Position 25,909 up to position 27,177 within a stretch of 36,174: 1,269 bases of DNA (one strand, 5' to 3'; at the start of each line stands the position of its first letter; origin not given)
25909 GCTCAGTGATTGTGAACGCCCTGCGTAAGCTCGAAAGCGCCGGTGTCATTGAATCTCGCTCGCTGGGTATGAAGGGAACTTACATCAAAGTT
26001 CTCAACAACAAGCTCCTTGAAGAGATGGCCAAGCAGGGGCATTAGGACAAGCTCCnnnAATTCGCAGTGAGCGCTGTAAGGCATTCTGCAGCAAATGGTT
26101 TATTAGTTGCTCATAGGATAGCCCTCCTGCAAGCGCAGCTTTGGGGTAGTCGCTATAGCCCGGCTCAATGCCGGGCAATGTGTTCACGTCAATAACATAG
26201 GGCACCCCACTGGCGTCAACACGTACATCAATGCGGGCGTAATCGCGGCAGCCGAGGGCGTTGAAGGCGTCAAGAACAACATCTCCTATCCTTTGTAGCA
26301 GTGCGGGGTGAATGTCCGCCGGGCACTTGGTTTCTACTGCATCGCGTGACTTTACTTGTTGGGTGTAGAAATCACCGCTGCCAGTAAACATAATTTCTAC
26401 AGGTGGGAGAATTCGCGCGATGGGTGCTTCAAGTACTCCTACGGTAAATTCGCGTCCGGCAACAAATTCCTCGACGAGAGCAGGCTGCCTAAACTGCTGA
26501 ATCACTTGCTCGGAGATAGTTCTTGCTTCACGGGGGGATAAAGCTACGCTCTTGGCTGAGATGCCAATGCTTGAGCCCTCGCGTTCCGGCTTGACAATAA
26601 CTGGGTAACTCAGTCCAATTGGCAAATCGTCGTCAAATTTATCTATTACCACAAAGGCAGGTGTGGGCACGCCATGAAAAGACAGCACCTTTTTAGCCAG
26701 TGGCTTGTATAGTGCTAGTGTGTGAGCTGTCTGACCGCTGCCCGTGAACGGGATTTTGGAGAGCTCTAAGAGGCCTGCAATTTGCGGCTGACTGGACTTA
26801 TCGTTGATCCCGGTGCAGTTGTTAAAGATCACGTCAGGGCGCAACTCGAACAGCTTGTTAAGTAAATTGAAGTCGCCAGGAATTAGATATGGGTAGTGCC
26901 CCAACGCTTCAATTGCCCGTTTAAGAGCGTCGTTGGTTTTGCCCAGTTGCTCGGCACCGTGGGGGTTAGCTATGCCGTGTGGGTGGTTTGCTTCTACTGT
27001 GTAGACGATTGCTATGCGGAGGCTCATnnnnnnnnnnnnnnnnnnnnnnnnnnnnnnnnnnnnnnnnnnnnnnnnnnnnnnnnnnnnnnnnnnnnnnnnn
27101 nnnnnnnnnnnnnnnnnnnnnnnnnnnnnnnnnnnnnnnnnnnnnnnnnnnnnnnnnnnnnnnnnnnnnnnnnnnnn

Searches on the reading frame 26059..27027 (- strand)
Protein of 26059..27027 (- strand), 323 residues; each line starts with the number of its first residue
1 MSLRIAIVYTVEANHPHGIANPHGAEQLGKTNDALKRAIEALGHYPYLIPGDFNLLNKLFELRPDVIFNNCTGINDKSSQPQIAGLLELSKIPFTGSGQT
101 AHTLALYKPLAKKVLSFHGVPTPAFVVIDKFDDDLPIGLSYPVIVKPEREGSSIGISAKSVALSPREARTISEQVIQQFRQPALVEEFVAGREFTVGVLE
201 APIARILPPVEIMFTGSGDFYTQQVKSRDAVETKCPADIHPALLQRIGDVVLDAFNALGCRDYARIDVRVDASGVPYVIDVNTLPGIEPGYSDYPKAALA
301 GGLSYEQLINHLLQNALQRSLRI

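Call 3: search_protein_families(library=pfam, proteins=[window:26059-27027:-], max_evalue=1)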
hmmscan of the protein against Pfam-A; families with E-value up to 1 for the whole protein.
window:26059-27027:- (323 aa): 4 families
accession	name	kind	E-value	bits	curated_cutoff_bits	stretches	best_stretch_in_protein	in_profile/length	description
PF07478.18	Dala_Dala_lig_C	-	3.6e-36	125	24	1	138-314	34-204/204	D-ala D-ala ligase C-terminus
PF13535.11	ATP-grasp_4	-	0.00013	22.1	27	1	140-284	2-151/160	ATP-grasp domain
PF02655.19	ATP-grasp_3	-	0.0035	17.9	23.2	1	111-282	7-154/160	ATP-grasp domain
PF14529.12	Exo_endo_phos_2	-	0.066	13.5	27.4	1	21-61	12-47/117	Endonuclease-reverse transcriptase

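Call 4: search_protein_families(library=ncbifam, proteins=[window:26059-27027:-], max_evalue=1)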
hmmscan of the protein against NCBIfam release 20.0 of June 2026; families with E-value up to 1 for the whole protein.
window:26059-27027:- (323 aa): 40 families (the best 25 are shown)
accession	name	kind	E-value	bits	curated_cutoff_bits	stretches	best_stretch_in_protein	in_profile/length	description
NF002378.0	PRK01372.1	subfamily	7.3e-51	172.7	243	1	36-318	31-303/305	D-alanine--D-alanine ligase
TIGR01205.1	D_ala_D_alaTIGR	subfamily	4.8e-41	140.8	245.65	1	82-316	81-317/318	D-alanine--D-alanine ligase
NF002528.0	PRK01966.1-4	subfamily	5.1e-41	140.7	262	1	82-319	116-361/366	D-alanine--D-alanine ligase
NF011169.0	PRK14571.1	equivalog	2.7e-37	128.7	404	1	31-318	20-297/300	D-alanyl-alanine synthetase A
NF000206.1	D_ala_D_lac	equivalog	5.7e-31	107.8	550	1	79-317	104-341/342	D-alanine--(R)-lactate ligase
NF002525.0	PRK01966.1-1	equivalog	1.3e-30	106.6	457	1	81-320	114-354/364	D-alanine--D-alanine ligase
NF012217.1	D_ala_D_lac_VanA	exception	4.9e-30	104.9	775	1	65-317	92-341/343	D-alanine--(R)-lactate ligase VanA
NF011170.0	PRK14572.1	equivalog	5.8e-30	104.6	489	1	58-321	83-350/351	D-alanyl-alanine synthetase A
NF000372.1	D_ala_D_lac_VanI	exception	1.1e-27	97.2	700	1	81-315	106-339/341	D-alanine--(R)-lactate ligase VanI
NF000091.3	D_ala_D_ser_VanG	exception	2e-27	95.9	495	1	81-316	109-343/344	D-alanine--D-serine ligase VanG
NF012215.1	D_ala_D_lac_VanD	exception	2.4e-27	96.1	700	1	79-319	104-343/343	D-alanine--(R)-lactate ligase VanD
NF002526.0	PRK01966.1-2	equivalog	3.4e-27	95.3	449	1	65-319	95-350/362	D-alanine--D-alanine ligase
NF002527.0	PRK01966.1-3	equivalog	1e-26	94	310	1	82-317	93-329/332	D-alanine--D-alanine ligase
NF000470.1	D_ala_D_lac_VanM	exception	1.8e-26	93.3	760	1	63-316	90-340/343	D-alanine--(R)-lactate ligase VanM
NF000092.1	D_ala_D_lac_Ao2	exception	6.1e-26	91.3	700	1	82-317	107-341/348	D-alanine--(R)-lactate ligase VanA-Ao2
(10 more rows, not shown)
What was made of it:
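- Pfam and NCBIfam scores are below the curated cut-offs (calls 3, 4).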
